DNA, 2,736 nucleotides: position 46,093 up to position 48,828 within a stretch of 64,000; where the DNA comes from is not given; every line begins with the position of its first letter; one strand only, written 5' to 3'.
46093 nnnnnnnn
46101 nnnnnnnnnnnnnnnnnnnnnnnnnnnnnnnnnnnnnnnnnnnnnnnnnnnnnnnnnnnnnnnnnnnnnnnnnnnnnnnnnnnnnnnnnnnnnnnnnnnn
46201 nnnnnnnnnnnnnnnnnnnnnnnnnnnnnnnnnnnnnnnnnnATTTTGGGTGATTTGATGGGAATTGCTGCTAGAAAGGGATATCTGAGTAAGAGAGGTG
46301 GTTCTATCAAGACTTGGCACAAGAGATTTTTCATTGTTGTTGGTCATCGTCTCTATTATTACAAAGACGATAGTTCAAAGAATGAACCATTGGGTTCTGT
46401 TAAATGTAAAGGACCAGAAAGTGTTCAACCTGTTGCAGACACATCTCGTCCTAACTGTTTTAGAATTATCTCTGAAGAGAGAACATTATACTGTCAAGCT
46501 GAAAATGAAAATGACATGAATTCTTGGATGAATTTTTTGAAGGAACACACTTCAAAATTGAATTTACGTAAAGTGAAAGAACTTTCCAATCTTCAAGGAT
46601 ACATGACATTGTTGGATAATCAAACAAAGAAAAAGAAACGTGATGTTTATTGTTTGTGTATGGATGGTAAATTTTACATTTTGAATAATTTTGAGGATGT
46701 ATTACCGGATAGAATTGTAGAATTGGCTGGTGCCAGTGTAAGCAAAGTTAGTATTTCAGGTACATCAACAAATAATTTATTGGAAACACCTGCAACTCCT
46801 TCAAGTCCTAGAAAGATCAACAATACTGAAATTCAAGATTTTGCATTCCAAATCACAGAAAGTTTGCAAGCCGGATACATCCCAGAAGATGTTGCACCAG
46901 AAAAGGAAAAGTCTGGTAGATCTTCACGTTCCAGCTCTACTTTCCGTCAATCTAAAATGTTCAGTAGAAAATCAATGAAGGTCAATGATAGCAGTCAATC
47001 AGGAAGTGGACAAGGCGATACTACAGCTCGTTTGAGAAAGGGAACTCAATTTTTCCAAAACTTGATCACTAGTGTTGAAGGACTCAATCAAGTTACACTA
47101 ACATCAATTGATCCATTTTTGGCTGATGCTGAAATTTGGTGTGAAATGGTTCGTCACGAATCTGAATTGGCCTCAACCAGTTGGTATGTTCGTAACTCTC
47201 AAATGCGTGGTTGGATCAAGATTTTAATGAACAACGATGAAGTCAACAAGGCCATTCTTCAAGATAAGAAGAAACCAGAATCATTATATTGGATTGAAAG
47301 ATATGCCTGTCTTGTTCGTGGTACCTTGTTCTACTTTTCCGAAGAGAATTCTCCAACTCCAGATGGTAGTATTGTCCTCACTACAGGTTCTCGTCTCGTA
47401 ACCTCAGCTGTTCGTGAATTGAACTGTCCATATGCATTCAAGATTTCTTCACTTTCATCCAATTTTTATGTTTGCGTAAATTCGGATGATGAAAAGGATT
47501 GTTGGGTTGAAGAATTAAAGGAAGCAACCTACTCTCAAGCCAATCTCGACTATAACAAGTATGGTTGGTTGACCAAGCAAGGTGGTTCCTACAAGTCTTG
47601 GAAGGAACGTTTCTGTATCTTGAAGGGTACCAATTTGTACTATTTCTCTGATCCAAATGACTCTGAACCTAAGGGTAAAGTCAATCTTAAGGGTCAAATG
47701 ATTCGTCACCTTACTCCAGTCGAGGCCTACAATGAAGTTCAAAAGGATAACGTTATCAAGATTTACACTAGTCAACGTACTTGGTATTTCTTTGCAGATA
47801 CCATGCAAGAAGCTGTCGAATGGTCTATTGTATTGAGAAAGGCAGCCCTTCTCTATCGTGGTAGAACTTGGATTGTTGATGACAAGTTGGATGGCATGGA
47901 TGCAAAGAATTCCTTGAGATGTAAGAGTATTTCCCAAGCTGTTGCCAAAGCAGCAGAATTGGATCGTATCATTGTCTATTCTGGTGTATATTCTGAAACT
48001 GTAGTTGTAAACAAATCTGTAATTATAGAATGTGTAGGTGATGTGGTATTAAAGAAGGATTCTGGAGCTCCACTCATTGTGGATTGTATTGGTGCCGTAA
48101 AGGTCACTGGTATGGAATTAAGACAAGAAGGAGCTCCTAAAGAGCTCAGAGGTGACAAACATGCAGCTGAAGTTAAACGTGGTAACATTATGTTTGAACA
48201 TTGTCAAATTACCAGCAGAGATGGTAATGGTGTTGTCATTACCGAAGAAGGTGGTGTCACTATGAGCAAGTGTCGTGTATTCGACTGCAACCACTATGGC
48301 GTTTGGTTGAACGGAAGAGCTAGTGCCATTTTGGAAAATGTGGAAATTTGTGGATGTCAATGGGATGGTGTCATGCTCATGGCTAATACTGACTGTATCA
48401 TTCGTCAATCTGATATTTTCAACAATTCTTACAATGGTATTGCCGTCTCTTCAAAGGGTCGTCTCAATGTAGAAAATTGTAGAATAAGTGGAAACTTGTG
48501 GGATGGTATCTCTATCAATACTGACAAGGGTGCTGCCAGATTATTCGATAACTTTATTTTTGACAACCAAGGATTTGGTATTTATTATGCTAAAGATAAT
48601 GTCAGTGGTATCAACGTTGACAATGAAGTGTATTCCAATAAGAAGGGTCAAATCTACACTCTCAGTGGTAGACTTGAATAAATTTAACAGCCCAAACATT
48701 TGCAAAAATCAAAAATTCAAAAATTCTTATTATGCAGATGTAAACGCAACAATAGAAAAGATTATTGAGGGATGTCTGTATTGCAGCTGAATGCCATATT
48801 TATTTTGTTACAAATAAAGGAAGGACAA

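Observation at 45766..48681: Unusual domain fusion: three PH-like domains plus a right-handed beta-helix (pectin-lyase-like) C-terminal region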

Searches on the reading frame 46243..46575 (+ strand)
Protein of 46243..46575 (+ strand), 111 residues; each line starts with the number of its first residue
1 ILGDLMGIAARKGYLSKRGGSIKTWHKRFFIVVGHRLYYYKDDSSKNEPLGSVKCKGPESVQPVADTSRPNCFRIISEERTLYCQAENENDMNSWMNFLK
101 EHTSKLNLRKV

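Call 8: search_protein_families(library=pfam, proteins=[window:46243-46575:+], max_evalue=1)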
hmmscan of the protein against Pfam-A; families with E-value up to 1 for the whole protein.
window:46243-46575:+ (111 aa): 8 families
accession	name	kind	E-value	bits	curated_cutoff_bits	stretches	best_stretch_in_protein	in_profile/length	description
PF00169.35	PH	-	5.7e-21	75.5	25.1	1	11-102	3-103/105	PH domain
PF15413.13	PH_11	-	3.2e-09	37.6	30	1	10-102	2-101/101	Pleckstrin homology domain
PF15409.12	PH_8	-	5.9e-05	23.7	30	1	16-101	5-87/89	Pleckstrin homology domain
PF14593.12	PH_3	-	0.0028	18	25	1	12-104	16-100/104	PH domain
PF20399.4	PH_20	-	0.0039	17.6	27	1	8-65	10-71/84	PH domain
PF25346.1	PH_MRCK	-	0.0046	17.6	27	1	14-54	13-49/128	MRCK kinase PH domain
PF15410.12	PH_9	-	0.024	15.3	28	1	41-99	53-113/118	Pleckstrin homology domain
PF05748.17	Rubella_E1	-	0.19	11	27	1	36-77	223-264/500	Rubella membrane glycoprotein E1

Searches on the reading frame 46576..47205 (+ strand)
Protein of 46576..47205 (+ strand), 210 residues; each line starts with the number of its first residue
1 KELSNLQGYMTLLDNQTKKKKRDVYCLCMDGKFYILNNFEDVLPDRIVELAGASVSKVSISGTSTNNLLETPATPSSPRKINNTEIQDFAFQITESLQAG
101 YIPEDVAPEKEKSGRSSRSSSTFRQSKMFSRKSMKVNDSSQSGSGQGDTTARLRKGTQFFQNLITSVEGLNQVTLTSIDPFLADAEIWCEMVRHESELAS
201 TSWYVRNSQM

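Call 8: search_protein_families(library=pfam, proteins=[window:46576-47205:+], max_evalue=1)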
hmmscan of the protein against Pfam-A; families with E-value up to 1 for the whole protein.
window:46576-47205:+ (210 aa): 1 family
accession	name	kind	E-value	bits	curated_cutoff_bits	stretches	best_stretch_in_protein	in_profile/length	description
PF00242.22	DNA_pol_viral_N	-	0.068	12.8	29.9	1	59-157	218-313/401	DNA polymerase (viral) N-terminal domain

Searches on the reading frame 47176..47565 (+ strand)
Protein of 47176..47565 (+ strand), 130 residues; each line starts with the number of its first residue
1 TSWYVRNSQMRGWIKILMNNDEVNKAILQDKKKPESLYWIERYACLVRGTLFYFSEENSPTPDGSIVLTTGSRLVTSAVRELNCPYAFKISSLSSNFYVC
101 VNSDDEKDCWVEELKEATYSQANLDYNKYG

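Call 8: search_protein_families(library=pfam, proteins=[window:47176-47565:+], max_evalue=1)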
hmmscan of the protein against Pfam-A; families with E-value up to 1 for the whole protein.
window:47176-47565:+ (130 aa): 4 families
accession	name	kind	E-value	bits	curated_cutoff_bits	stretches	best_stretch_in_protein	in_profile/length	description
PF00169.35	PH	-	3e-11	44.2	25.1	1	30-118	10-104/105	PH domain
PF15413.13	PH_11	-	7.9e-07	29.9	30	1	37-117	16-101/101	Pleckstrin homology domain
PF25321.1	PH_RASGAP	-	0.15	12.8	27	1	82-117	91-126/127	PH domain-like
PF15406.12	PH_6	-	0.17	12.7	30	1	48-116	48-110/111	Pleckstrin homology domain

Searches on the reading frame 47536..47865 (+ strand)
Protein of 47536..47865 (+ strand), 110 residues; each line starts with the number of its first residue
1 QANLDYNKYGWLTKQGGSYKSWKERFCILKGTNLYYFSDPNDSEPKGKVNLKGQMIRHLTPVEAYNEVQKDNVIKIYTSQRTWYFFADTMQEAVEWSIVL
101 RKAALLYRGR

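Call 8: search_protein_families(library=pfam, proteins=[window:47536-47865:+], max_evalue=1)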
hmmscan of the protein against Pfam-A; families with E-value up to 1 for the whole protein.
window:47536-47865:+ (110 aa): 6 families
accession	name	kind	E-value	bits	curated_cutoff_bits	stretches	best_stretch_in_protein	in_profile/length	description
PF00169.35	PH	-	2.9e-19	70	25.1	1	8-103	3-103/105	PH domain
PF15409.12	PH_8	-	3.2e-05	24.6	30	1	17-103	9-88/89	Pleckstrin homology domain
PF15413.13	PH_11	-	6.3e-05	23.8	30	1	14-100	10-98/101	Pleckstrin homology domain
PF14593.12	PH_3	-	0.0011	19.3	25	1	10-102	17-97/104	PH domain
PF20399.4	PH_20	-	0.049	14.1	27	1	8-44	13-50/84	PH domain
PF23065.1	PH_SMPa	-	0.11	13.2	27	1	68-104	91-127/128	PH domain associated with SMP domain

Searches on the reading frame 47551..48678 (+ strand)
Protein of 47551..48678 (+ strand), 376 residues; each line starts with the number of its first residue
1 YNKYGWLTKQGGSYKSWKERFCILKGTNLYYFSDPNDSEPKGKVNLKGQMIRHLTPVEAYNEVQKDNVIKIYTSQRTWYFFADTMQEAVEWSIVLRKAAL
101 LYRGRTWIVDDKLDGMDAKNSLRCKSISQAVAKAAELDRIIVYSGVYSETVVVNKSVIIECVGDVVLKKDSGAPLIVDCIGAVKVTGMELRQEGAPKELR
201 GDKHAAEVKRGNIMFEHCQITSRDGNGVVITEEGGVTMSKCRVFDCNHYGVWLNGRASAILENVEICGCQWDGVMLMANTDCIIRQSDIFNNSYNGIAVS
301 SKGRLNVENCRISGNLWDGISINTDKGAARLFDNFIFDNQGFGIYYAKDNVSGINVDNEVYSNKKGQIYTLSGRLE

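Call 22: find_homologous_proteins(query=A2, max_evalue=1e-10)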
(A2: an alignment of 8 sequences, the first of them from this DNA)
Query A2 (8 sequences) (376 aa, profile of the alignment): 10 proteins with E <= 1e-10 among 6951 candidates.
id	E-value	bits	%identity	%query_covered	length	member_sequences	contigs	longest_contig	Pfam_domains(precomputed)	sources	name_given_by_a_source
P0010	2.2e-183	627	37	96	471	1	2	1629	PF13229.13,PF15409.14,PF20399.5,PF15413.13,PF22842.4,PF05048.20,PF14593.13,PF00169.36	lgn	-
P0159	3.1e-107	377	46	87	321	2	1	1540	PF13229.13,PF22842.4,PF05048.20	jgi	jgi:parallel beta-helix repeat protein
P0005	3.5e-76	275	49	88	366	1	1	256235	PF13229.13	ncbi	ncbi:hypothetical protein ABK040_015956 [Willaertia magna]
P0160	1.2e-45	174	94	23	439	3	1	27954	PF15413.13,PF00169.36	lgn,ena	-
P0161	3.9e-20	90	25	51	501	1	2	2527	PF13229.13,PF22842.4,PF05048.20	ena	-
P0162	1.5e-17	82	35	26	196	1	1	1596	PF15413.13,PF00169.36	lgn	-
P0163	4.5e-16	77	35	20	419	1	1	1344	PF15413.13,PF00620.33,PF00169.36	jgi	-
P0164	7.1e-16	76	32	32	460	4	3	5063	PF13229.13,PF05048.20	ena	-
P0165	2.5e-13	68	32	25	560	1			PF00620.33,PF00169.36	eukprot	eukprot:TRINITY_DN4162_c0_g1_i1.p1 TRINITY_DN4162_c0_g1~~TRINITY_DN4162_c0_g1_i1.p1 ORF type:complet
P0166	4.5e-12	64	48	15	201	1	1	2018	PF00169.36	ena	-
